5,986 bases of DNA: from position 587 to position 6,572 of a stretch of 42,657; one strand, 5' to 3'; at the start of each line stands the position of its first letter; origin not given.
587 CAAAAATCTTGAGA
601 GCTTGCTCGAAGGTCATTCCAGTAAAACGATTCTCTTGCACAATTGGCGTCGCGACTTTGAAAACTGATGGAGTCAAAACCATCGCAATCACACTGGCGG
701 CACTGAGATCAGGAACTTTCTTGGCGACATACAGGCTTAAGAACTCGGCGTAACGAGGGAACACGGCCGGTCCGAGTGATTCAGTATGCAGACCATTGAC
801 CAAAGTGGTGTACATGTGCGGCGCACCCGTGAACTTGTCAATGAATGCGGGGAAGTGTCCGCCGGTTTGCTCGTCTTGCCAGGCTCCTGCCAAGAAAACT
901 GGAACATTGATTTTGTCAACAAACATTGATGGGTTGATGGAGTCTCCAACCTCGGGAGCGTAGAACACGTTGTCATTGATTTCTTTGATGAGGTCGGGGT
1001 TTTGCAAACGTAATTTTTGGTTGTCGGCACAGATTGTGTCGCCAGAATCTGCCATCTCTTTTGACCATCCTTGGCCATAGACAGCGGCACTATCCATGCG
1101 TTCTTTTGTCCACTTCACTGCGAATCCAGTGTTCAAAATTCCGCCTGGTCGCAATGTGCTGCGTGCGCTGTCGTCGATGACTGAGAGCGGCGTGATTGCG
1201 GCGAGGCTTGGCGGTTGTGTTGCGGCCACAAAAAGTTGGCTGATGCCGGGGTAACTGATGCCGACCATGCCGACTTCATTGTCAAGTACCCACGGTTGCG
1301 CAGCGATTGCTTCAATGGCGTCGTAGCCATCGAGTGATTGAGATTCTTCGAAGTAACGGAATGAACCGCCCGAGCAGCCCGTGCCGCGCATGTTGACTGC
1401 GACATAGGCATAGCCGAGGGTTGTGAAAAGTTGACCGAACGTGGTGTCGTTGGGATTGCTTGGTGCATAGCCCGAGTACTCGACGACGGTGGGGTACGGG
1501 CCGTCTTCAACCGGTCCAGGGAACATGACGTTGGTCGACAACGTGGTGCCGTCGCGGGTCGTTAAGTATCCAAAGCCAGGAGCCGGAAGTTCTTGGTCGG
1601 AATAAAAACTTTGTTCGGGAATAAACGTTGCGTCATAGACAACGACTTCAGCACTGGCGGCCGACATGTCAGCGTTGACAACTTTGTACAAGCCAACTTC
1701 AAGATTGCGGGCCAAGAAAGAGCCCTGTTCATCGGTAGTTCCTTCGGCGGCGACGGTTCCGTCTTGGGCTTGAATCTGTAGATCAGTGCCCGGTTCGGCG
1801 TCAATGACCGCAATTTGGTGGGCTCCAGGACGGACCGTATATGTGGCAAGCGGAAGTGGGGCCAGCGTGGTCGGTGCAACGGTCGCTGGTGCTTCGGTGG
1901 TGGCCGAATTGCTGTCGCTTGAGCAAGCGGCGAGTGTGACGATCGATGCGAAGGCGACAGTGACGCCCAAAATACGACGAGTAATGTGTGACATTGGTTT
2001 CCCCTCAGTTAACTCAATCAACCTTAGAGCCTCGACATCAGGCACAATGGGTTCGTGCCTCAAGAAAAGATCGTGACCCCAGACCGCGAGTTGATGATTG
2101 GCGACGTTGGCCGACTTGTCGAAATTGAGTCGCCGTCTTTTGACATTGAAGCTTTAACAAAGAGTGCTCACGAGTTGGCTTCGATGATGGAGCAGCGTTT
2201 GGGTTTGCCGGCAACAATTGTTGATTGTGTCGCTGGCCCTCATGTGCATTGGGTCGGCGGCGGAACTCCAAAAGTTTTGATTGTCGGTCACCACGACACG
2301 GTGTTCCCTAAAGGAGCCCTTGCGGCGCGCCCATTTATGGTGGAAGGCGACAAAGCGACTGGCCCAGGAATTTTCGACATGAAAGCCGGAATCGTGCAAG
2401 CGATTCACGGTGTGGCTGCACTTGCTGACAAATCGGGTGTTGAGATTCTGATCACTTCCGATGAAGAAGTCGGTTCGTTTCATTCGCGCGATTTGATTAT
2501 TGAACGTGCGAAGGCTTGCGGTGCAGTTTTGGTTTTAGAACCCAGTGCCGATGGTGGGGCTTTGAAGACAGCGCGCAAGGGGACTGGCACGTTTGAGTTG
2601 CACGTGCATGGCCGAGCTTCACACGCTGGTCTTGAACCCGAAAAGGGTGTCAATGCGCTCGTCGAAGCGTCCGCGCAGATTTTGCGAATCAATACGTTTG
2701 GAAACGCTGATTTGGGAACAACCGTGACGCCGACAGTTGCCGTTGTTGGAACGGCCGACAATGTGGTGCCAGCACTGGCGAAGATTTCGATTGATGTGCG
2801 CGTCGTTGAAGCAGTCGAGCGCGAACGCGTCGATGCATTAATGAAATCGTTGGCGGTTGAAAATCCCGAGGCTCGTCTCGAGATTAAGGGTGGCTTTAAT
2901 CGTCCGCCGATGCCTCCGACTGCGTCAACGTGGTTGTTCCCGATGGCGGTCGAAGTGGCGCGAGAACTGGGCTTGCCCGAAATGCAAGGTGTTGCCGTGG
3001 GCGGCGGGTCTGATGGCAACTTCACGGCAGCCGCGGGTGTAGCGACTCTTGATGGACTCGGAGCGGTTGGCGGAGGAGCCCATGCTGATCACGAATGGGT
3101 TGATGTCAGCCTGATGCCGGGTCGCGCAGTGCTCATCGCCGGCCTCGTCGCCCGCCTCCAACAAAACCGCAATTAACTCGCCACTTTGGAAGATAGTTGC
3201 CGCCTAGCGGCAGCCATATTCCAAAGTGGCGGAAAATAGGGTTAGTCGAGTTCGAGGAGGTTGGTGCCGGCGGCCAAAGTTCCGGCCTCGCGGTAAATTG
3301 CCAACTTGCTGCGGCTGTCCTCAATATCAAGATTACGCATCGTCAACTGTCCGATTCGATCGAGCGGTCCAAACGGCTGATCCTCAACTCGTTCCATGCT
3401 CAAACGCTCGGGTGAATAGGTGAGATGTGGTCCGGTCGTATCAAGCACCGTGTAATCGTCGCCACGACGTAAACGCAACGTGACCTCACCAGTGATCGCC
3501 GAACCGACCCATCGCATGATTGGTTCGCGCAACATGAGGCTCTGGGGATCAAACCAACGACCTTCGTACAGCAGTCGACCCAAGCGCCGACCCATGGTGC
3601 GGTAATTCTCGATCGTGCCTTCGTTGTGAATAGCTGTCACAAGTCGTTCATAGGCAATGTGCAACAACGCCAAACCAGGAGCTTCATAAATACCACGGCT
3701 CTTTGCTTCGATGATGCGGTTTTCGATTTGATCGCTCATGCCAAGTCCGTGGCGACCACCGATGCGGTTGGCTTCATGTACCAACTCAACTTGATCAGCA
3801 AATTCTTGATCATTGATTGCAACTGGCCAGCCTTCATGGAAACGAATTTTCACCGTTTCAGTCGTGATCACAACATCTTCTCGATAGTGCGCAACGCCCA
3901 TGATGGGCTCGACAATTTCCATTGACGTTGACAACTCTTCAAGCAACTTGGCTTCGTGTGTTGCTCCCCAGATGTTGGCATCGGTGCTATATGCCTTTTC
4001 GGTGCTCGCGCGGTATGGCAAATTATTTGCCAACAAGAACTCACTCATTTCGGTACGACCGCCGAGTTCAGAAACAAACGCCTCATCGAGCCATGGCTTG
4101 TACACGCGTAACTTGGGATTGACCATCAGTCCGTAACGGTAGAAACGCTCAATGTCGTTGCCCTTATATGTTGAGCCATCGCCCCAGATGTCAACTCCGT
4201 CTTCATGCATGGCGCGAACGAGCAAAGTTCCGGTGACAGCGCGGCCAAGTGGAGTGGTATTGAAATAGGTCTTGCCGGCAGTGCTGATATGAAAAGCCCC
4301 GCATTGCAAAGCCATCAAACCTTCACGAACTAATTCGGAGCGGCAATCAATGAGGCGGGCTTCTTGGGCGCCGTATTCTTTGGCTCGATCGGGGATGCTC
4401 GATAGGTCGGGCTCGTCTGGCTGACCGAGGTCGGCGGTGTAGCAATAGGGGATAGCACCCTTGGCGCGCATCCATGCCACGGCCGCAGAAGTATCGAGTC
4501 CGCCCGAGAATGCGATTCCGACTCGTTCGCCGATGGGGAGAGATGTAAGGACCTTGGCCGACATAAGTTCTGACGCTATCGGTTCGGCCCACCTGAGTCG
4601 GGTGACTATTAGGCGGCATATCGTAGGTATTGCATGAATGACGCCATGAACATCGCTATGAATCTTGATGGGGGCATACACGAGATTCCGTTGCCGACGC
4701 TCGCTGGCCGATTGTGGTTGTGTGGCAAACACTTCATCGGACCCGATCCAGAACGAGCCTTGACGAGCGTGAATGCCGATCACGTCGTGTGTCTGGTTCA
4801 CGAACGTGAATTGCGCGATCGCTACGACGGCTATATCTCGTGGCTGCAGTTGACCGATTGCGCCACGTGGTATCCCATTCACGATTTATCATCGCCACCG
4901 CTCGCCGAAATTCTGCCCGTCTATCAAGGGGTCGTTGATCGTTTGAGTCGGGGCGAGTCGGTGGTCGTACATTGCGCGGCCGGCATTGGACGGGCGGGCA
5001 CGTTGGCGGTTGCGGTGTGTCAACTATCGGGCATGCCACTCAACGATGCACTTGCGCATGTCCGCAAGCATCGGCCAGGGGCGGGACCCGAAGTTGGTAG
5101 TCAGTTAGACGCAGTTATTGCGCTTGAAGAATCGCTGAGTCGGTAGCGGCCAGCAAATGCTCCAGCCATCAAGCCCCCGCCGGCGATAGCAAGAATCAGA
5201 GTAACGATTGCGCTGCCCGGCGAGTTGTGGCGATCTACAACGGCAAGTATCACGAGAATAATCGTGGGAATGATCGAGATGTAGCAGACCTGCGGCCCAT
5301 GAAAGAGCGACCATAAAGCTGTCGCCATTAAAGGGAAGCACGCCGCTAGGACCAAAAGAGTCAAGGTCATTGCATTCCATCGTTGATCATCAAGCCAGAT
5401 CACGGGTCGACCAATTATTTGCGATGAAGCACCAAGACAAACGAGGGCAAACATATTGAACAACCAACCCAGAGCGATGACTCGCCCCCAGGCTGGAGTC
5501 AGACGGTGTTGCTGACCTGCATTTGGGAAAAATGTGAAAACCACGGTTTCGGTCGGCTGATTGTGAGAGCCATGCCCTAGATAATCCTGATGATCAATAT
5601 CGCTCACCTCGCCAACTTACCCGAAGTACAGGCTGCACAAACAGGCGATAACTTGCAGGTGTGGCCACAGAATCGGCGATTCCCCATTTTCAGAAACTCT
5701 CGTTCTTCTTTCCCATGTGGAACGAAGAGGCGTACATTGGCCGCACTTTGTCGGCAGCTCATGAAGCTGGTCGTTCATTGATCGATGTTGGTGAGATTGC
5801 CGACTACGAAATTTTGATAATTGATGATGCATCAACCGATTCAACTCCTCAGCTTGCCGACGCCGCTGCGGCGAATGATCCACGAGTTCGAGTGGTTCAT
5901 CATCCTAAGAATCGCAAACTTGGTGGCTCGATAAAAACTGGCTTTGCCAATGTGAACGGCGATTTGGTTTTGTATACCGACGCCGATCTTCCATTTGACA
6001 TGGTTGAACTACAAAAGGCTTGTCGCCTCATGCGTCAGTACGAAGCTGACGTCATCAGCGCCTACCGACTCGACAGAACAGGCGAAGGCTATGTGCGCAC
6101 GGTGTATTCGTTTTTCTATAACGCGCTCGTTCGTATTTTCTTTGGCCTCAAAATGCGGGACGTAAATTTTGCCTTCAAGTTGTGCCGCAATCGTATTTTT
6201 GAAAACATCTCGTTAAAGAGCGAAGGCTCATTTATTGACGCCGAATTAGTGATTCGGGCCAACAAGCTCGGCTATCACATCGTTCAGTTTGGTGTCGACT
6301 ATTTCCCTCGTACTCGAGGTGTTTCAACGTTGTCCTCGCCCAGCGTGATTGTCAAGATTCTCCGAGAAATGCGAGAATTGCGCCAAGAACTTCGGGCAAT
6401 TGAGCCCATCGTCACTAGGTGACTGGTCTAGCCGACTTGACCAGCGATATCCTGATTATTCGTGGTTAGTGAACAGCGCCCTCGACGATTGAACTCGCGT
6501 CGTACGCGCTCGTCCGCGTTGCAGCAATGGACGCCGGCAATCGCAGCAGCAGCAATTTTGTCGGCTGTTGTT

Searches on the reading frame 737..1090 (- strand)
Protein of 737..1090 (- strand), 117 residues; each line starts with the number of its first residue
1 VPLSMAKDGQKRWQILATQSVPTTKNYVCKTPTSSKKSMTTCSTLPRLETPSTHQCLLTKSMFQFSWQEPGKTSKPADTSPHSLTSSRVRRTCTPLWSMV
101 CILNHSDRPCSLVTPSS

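Call 63: search_protein_families(library=pfam, proteins=[window:737-1090:-], max_evalue=1)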
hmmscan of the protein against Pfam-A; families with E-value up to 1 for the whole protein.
window:737-1090:- (117 aa): 1 family
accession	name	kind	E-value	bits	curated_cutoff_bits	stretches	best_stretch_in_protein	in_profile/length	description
PF04621.18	ETS_PEA3_N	-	0.37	11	30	1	28-89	88-148/349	PEA3 subfamily ETS-domain transcription factor N terminal domain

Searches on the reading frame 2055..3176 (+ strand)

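Call 54: search_protein_families(library=pfam, proteins=[window:2055-3176:+], max_evalue=0.001)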
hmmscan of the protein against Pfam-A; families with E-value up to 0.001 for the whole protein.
window:2055-3176:+ (373 aa): 2 families
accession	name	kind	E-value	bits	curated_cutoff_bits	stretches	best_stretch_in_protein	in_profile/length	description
PF01546.33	Peptidase_M20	-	5.9e-19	69.2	24.6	1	76-365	2-204/206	Peptidase family M20/M25/M40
PF07687.19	M20_dimer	-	2.7e-17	63.1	21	1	172-267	1-99/107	Peptidase dimerisation domain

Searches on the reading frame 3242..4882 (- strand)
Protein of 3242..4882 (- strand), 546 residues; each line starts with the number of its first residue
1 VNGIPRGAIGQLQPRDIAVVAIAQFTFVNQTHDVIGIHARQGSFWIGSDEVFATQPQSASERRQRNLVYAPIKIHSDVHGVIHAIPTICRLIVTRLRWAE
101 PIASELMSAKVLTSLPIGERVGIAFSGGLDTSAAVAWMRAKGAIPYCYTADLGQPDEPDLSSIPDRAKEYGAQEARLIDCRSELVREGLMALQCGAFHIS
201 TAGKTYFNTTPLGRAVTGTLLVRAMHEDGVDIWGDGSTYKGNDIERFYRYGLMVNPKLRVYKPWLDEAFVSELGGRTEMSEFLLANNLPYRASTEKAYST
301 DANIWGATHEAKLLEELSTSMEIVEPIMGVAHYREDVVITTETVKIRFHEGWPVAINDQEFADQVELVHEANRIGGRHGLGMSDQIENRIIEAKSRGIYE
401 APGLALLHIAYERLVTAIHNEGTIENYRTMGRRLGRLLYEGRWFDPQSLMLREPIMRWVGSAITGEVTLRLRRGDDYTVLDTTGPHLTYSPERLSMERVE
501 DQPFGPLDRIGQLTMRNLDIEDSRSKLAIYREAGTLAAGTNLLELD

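Call 54: search_protein_families(library=pfam, proteins=[window:3242-4882:-], max_evalue=0.001)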
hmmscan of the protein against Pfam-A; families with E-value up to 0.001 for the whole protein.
window:3242-4882:- (546 aa): 2 families
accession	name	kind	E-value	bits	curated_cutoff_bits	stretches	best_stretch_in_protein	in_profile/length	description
PF20979.2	Arginosuc_syn_C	-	6.7e-34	117.8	27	1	298-499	1-197/219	Arginosuccinate synthase C-terminal domain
PF00764.25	Arginosuc_synth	-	1.9e-18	67.5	27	1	121-268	2-146/162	Arginosuccinate synthase N-terminal HUP domain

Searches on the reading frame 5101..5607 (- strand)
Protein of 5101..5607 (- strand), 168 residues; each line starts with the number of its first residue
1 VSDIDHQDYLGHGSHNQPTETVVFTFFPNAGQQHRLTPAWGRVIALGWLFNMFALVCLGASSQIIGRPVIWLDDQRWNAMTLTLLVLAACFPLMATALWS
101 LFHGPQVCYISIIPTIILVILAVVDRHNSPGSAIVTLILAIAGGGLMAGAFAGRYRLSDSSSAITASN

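Call 54: search_protein_families(library=pfam, proteins=[window:5101-5607:-], max_evalue=0.001)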
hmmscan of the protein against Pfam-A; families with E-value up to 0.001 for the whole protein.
window:5101-5607:- (168 aa): 0 families

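Call 63: search_protein_families(library=pfam, proteins=[window:5101-5607:-], max_evalue=1)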
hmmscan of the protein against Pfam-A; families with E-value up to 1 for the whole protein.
window:5101-5607:- (168 aa): 2 families
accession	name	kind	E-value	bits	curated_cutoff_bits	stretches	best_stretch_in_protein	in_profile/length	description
PF17314.7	DUF5360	-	0.011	16.2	25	1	44-120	37-111/127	Family of unknown function (DUF5360)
PF13347.12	MFS_2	-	0.044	12.7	27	1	42-150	227-334/427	MFS/sugar transport protein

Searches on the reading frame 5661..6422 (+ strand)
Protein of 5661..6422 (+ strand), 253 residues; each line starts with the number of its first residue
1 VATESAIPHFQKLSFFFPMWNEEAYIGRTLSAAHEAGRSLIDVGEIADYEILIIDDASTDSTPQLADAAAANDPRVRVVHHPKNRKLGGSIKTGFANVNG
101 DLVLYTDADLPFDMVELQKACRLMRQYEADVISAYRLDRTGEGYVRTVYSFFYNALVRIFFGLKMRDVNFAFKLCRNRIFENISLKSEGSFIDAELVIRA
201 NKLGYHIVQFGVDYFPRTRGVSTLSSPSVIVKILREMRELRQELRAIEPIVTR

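Call 54: search_protein_families(library=pfam, proteins=[window:5661-6422:+], max_evalue=0.001)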
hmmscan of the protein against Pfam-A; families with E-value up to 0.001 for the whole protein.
window:5661-6422:+ (253 aa): 2 families
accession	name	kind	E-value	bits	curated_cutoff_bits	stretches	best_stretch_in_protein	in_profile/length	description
PF00535.33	Glycos_transf_2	-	6.5e-28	98.2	23.3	1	14-181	1-165/168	Glycosyl transferase family 2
PF13641.12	Glyco_tranf_2_3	-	7.1e-06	26.6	27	1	13-207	3-201/230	Glycosyltransferase like family 2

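Call 57: search_protein_families(library=ncbifam, proteins=[window:5661-6422:+], max_evalue=0.01)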
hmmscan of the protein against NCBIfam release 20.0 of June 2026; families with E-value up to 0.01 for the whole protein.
window:5661-6422:+ (253 aa): 17 families
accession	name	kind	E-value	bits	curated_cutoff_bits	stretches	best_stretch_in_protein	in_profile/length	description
NF047588.1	GlcsyltransPgfSStrep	equivalog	7.3e-16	58.3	500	1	12-183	2-167/308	glycosyltransferase PgfS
NF007986.1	PRK10714.1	equivalog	3.6e-15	55.8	529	1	9-223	4-209/316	undecaprenyl-phosphate 4-deoxy-4-formamido-L-arabinose transferase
TIGR04182.1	glyco_TIGR04182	equivalog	1.1e-11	44.6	325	1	18-227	7-203/293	S-layer glycoprotein N-glycosyltransferase AglJ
NF041391.1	DPhHxTase_Halo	equivalog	8.5e-11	41.2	375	1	40-224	14-192/213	dolichyl-phosphate hexose transferase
TIGR03937.1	PgaC_IcaA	equivalog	3.6e-10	39.4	422.3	1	5-113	39-139/407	poly-beta-1,6-N-acetyl-D-glucosamine synthase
NF047683.1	TeichurnBiosyTuaG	equivalog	2.6e-08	33.8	400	1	13-128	8-115/252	teichuronic acid biosynthesis protein TuaG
NF010496.0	PRK13915.1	equivalog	9e-08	31.5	262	1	11-110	31-127/307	glucosyl-3-phosphoglycerate synthase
NF007482.0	PRK10073.1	equivalog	3.1e-07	29.7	423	1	11-113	6-96/334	glycosyltransferase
NF053739.1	GlytfEpsEBac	equivalog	3.8e-07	29.4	450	1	46-110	28-93/265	glycosyltransferase EpsE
TIGR04283.1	glyco_like_mftF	equivalog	6.9e-07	29.1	182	1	14-160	2-132/221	TIGR04283 family arsenosugar biosynthesis glycosyltransferase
TIGR03965.1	mycofact_glyco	equivalog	4.3e-05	22.6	280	1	47-110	103-165/467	mycofactocin biosynthesis glycosyltransferase MftF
NF053846.1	glyco_with_XrtP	equivalog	0.00011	21.1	520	1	14-84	44-107/440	XrtP-associated glycosyltransferase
NF050050.1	ProtGlycPglI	equivalog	0.00021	20.8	500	1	44-109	27-93/306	GalNAc(5)-diNAcBac-PP-undecaprenol beta-1,3-glucosyltransferase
NF045692.1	OglycostaseCruG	equivalog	0.00023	20.2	600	1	12-110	42-138/386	2'-O-glycosyltransferase CruG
NF041875.1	EPS_EpsD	equivalog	0.00025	20.5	370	1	47-131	29-111/325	exopolysaccharide biosynthesis glycosyltransferase EpsD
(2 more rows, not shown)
